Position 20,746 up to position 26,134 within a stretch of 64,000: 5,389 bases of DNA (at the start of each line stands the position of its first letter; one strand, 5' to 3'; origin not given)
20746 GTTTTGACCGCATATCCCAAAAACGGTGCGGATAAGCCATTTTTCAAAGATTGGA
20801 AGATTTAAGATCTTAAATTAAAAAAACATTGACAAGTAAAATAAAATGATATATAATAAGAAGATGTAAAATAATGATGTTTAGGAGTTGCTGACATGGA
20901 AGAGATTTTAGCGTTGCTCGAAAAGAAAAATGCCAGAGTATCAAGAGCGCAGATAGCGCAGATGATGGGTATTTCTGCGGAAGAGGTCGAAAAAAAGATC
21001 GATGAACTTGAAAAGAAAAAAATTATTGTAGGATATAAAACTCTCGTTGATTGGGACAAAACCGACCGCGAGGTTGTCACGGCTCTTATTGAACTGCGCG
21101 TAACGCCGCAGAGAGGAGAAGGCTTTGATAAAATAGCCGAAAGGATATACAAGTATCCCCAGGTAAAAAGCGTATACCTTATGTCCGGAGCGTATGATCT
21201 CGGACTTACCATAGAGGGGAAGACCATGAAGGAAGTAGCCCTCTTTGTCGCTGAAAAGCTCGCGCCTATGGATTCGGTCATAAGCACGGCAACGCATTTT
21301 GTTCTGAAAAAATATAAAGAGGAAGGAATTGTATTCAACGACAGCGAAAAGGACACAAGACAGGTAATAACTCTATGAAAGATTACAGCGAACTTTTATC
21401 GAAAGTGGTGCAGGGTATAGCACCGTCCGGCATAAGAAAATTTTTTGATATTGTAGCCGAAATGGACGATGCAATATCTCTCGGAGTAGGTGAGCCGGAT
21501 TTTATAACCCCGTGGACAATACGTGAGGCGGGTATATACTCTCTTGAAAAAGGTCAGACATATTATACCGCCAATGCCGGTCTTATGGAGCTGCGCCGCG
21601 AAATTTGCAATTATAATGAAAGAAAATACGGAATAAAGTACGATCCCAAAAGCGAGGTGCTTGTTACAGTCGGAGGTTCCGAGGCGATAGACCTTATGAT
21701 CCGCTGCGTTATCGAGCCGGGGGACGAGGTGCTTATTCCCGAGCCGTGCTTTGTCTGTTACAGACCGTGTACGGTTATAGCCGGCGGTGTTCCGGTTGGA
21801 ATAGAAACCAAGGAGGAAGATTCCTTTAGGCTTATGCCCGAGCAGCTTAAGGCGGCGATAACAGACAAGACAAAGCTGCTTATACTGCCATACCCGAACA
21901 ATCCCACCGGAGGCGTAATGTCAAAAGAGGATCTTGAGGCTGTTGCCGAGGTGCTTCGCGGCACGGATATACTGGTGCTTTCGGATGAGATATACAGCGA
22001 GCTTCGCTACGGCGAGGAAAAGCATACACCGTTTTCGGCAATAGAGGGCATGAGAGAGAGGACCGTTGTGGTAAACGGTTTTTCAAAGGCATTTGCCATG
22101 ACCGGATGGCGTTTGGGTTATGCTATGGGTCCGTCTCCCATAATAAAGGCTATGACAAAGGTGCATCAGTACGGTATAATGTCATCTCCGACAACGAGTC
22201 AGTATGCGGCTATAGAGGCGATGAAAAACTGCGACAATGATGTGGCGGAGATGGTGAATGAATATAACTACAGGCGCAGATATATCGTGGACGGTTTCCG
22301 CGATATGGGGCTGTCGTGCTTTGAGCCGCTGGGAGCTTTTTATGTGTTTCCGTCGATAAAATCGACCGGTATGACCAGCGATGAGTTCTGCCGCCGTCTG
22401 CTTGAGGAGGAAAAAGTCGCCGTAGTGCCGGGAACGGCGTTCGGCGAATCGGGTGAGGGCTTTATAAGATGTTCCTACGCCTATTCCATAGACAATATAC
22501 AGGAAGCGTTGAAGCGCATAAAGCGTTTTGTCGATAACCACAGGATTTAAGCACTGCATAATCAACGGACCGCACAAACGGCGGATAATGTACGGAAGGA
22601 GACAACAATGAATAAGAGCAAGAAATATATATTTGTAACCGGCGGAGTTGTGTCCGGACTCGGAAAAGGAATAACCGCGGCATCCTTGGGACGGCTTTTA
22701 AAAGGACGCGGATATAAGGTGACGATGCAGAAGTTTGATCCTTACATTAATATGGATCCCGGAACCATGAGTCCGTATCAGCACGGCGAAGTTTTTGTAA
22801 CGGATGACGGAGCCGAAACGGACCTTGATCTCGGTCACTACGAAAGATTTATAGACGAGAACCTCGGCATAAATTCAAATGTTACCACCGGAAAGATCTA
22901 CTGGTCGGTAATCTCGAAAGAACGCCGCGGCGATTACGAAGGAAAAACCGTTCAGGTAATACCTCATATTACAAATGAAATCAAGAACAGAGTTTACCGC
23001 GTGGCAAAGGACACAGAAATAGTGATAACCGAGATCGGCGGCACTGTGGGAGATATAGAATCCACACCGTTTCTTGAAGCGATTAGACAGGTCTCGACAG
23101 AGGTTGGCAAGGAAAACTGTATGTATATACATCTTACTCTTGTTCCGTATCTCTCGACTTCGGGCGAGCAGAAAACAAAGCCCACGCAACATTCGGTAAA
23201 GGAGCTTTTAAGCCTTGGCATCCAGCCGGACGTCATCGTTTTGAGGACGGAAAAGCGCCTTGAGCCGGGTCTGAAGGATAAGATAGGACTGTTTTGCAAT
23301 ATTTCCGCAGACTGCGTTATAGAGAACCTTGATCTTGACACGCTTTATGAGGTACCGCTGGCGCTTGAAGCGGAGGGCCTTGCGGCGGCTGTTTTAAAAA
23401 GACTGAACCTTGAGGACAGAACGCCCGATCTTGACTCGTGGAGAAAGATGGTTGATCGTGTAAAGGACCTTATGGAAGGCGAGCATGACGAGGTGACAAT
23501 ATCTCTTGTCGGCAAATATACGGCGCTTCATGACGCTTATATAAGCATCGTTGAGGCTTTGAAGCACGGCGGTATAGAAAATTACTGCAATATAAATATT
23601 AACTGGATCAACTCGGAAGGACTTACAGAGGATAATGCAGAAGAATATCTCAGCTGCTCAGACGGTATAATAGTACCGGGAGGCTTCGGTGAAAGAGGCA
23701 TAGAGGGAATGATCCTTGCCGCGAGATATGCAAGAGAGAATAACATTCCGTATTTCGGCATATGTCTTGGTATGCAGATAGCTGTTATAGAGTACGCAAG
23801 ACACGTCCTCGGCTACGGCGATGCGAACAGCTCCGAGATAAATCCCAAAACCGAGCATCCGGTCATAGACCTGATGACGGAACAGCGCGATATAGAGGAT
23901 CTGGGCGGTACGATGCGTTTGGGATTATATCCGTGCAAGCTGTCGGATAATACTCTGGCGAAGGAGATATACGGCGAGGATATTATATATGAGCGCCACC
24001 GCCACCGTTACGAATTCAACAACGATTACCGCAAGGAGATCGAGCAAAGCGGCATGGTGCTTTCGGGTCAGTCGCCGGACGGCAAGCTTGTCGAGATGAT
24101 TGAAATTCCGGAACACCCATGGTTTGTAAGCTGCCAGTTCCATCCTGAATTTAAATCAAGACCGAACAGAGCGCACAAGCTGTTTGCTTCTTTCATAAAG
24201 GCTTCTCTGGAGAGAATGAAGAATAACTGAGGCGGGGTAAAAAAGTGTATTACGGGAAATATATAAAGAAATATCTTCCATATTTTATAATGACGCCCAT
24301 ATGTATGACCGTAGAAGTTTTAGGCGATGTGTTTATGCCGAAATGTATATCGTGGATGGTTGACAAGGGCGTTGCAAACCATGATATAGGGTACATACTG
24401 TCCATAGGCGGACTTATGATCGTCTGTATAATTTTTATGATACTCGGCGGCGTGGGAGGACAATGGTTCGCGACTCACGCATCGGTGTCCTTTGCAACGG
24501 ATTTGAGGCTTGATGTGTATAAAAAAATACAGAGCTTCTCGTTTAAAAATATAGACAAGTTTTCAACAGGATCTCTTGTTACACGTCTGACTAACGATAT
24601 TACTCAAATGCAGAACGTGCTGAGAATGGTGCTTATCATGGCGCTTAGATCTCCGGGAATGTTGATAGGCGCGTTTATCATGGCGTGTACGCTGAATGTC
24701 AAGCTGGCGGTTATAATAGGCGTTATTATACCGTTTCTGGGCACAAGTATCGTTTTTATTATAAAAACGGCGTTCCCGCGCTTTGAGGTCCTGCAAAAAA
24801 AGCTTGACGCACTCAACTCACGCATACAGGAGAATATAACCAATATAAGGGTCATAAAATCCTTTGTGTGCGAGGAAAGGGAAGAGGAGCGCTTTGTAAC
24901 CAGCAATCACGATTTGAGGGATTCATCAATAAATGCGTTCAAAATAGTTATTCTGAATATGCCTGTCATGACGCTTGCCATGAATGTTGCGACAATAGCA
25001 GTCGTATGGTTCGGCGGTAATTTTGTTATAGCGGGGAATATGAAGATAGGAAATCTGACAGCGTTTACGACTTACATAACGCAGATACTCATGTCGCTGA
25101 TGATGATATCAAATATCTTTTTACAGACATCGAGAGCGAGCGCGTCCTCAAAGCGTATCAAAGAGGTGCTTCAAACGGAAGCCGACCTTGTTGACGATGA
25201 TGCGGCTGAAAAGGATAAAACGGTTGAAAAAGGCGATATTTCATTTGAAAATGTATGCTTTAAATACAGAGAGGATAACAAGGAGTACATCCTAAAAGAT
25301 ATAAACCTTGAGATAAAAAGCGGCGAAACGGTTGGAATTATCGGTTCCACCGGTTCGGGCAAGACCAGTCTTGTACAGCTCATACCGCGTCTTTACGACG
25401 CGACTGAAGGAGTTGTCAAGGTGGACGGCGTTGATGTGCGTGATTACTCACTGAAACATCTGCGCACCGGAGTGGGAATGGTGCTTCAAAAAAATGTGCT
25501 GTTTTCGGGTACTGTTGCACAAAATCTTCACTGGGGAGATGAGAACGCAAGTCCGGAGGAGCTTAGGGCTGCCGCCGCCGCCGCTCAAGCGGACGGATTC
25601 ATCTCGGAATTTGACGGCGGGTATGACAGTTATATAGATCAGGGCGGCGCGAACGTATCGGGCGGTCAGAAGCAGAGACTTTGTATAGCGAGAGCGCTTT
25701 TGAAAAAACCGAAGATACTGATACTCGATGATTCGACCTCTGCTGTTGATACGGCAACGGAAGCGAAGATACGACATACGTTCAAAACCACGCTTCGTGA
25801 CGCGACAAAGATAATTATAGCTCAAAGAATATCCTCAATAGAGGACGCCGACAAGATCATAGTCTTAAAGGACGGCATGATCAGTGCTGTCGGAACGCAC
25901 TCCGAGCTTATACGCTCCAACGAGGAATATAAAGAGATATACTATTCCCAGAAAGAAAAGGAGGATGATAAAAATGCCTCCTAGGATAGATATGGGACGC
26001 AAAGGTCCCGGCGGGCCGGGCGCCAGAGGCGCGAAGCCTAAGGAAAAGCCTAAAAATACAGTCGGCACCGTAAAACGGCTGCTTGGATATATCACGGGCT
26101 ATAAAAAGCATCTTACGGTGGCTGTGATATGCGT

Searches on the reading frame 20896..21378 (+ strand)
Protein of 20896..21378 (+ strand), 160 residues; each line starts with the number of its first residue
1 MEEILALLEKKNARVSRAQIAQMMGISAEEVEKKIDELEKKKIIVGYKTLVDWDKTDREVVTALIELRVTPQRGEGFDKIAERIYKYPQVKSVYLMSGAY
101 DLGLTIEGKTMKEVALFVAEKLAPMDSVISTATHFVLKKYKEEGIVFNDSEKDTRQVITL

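Call 59: search_protein_families(library=ncbifam, proteins=[window:20896-21378:+], max_evalue=1e-10)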
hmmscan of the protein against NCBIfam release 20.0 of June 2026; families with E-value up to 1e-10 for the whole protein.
window:20896-21378:+ (160 aa): 6 families
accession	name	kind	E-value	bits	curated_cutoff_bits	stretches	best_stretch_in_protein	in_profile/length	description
NF053758.1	ChrTpTrnRegChrS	equivalog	3e-15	56.3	250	1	3-142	18-152/158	chromate efflux transcriptional regulator ChrS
NF040947.1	trans_reg_LysM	equivalog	4.7e-15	55.6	180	1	3-140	7-136/136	HTH-type transcriptional regulator LysM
NF040820.1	trans_reg_LrpA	equivalog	3e-13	49.9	250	1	4-141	9-141/141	HTH-type transcriptional regulator LrpA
NF008370.0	PRK11169.1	equivalog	1.8e-12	47.3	233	1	4-143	19-156/164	leucine-responsive transcriptional regulator Lrp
NF041396.1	TranRegLrp_Halo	equivalog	6e-12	45.7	190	1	11-123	16-124/149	HTH-type transcriptional regulator Lrp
NF041395.1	TranRegLrpA1_Halo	equivalog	6.7e-12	45.6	250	1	2-136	8-137/142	HTH-type transcriptional regulator LrpA1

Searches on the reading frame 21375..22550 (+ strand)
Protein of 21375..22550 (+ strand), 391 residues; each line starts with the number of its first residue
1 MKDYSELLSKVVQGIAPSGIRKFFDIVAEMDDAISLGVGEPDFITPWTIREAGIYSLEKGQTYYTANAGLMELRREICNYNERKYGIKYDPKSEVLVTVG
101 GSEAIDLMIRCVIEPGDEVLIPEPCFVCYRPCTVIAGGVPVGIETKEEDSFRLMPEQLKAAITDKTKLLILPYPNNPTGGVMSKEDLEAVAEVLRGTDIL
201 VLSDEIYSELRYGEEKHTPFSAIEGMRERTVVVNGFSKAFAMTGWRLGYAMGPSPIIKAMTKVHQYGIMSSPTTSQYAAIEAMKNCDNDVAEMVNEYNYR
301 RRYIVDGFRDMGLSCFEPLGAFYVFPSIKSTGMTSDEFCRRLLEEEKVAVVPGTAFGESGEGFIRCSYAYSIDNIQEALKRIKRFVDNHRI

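Call 59: search_protein_families(library=ncbifam, proteins=[window:21375-22550:+], max_evalue=1e-10)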
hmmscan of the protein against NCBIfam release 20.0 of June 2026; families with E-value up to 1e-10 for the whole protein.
window:21375-22550:+ (391 aa): 64 families (the best 25 are shown)
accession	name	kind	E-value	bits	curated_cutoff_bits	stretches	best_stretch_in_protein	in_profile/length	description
NF005816.0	PRK07682.1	equivalog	1e-173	577.4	620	1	7-389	5-386/390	aminotransferase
NF005817.0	PRK07683.1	equivalog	1.1e-134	449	575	1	6-389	3-384/387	aminotransferase A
NF005588.0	PRK07309.1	equivalog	8.8e-117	390.3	576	1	6-389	5-389/391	pyridoxal phosphate-dependent aminotransferase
NF041364.1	GntC_guanitoxin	equivalog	3.2e-107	358.5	415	1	34-385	1-356/356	guanitoxin biosynthesis PLP-dependent (S)-gamma-hydroxy-L-arginine cyclodehydratase GntC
NF041091.1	asp_aminotase_Arch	equivalog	1e-105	353.7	550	1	28-386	24-375/376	aspartate aminotransferase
NF006229.0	PRK08361.1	equivalog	4.1e-105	352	624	1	8-387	10-389/391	aspartate aminotransferase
NF004975.0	PRK06348.1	equivalog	3.1e-102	342.4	549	1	23-384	21-381/384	pyridoxal phosphate-dependent aminotransferase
NF004770.0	PRK06108.1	subfamily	1.9e-92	310.1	422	1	6-388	11-394/396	pyridoxal phosphate-dependent aminotransferase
NF004769.0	PRK06107.1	equivalog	3.2e-87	292.9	617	1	29-387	31-399/402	aspartate transaminase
NF005855.0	PRK07777.1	equivalog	7.7e-87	292.2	553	1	27-386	24-388/391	pyridoxal phosphate-dependent aminotransferase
TIGR03540.1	DapC_direct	equivalog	3.8e-86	289.4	593.25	1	29-384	27-382/383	LL-diaminopimelate aminotransferase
NF006756.0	PRK09276.1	subfamily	2e-84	283.8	507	1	27-384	27-384/387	LL-diaminopimelate aminotransferase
NF006488.0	PRK08912.1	equivalog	4.2e-81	272.8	498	1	22-387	17-385/387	aminotransferase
NF006514.0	PRK08960.1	equivalog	1.4e-78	264.4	554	1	28-387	29-386/388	pyridoxal phosphate-dependent aminotransferase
NF006569.0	PRK09082.1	subfamily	3.9e-77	259.9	420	1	27-384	26-385/386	methionine aminotransferase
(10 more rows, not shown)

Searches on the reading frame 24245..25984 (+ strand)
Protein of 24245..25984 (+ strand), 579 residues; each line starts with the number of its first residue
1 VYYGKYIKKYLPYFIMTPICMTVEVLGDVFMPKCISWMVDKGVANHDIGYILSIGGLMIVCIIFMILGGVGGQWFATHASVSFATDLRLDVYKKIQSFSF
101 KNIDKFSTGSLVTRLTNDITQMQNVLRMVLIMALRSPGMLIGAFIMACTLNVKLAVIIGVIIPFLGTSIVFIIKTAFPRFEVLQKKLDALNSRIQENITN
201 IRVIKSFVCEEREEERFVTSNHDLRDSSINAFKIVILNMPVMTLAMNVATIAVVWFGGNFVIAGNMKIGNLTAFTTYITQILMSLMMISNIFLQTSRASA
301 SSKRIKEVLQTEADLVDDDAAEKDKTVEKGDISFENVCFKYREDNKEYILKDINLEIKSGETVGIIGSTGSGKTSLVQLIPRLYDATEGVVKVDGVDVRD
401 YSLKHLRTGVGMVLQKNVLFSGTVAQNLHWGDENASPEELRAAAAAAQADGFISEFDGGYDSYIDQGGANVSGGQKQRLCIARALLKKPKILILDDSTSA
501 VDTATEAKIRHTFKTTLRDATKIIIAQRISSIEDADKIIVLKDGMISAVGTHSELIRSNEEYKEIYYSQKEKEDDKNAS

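Call 3: search_protein_families(library=pfam, proteins=[window:24245-25984:+], max_evalue=1)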
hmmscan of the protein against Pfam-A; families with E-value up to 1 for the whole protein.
window:24245-25984:+ (579 aa): 9 families
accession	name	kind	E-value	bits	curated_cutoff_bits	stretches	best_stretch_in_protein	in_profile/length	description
PF00664.28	ABC_membrane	-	6.3e-46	157.7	28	1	15-285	2-274/274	ABC transporter transmembrane region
PF00005.33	ABC_tran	-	5.5e-33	114.9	25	1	350-499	1-137/137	ABC transporter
PF02463.25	SMC_N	-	0.00015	21.7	40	1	436-541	135-211/220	RecF/RecN/SMC N terminal domain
PF13191.12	AAA_16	-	0.0053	17.7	32.6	1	357-512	19-155/167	AAA ATPase domain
PF20703.3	nSTAND1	-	0.018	15.1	27.1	1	342-408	19-86/379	Novel STAND NTPase 1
PF03193.22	RsgA_GTPase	-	0.022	15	30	1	298-384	47-131/174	RsgA GTPase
PF06414.18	Zeta_toxin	-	0.033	14.1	22.3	1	365-401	21-57/199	Zeta toxin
PF01935.23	DUF87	-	0.034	14.7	23.2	1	363-380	26-43/220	Helicase HerA, central domain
PF23994.1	DUF7312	-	0.08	13.7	27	1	314-339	9-41/56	Domain of unknown function (DUF7312)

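Call 59: search_protein_families(library=ncbifam, proteins=[window:24245-25984:+], max_evalue=1e-10)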
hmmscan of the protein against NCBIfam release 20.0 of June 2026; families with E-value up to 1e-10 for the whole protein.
window:24245-25984:+ (579 aa): 163 families (the best 25 are shown)
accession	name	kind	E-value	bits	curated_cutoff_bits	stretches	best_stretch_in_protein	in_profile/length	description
TIGR02204.1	MsbA_rel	hypoth_equivalog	5.9e-122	408.2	780.4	1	5-565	11-571/576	ABC transporter, permease/ATP-binding protein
TIGR02203.1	MsbA_lipidA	equivalog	2e-109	366.6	602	1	6-568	8-568/572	lipid A export permease/ATP-binding protein MsbA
NF052233.1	CphA_assoc_ABC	equivalog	6.2e-106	355.5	880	1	19-577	204-751/766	cyanophycin metabolism-associated ABC transporter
TIGR00958.1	3a01208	subfamily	1.3e-105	354.2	874.6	1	5-564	154-709/711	antigen peptide transporter 2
NF008381.0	PRK11176.1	equivalog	8.3e-92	308.4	867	1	6-569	19-579/582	lipid A ABC transporter ATP-binding protein/permease MsbA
TIGR01846.1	type_I_sec_HlyB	subfamily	1.3e-91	307.9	725.55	1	36-570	163-693/694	type I secretion system permease/ATPase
NF045513.1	HepA_fam_ABC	equivalog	6e-90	302.4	725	1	50-562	93-602/610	heterocyst formation ABC transporter subunit HepA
NF008055.0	PRK10789.1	equivalog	1.3e-88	297.9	845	1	7-572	15-575/590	SmdA family multidrug ABC transporter permease/ATP-binding protein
NF010178.0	PRK13657.1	equivalog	7.2e-88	295.5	733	1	144-576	148-577/588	glucan ABC transporter ATP-binding protein/ permease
TIGR03375.1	type_I_sec_LssB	subfamily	7e-81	272.5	693.1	1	51-560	190-693/696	type I secretion system permease/ATPase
NF008364.0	PRK11160.1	equivalog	5.6e-79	266.2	630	1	78-566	86-572/575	heme ABC transporter ATP-binding protein/permease CydC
TIGR03796.1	NHLM_micro_ABC1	equivalog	4.4e-78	263.2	853.3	1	23-564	165-707/710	NHLP family bacteriocin export ABC transporter peptidase/permease/ATPase subunit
TIGR01193.1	bacteriocin_ABC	subfamily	1.1e-75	255.6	523.85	1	15-566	163-706/708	peptide cleavage/export ABC transporter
NF008056.1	PRK10790.1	equivalog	1.6e-74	251.5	746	1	3-574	17-580/584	SmdB family multidrug efflux ABC transporter permease/ATP-binding protein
TIGR03797.1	NHLM_micro_ABC2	equivalog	1.9e-74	251.4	709.4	1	21-565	145-681/686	NHLP bacteriocin export ABC transporter permease/ATPase subunit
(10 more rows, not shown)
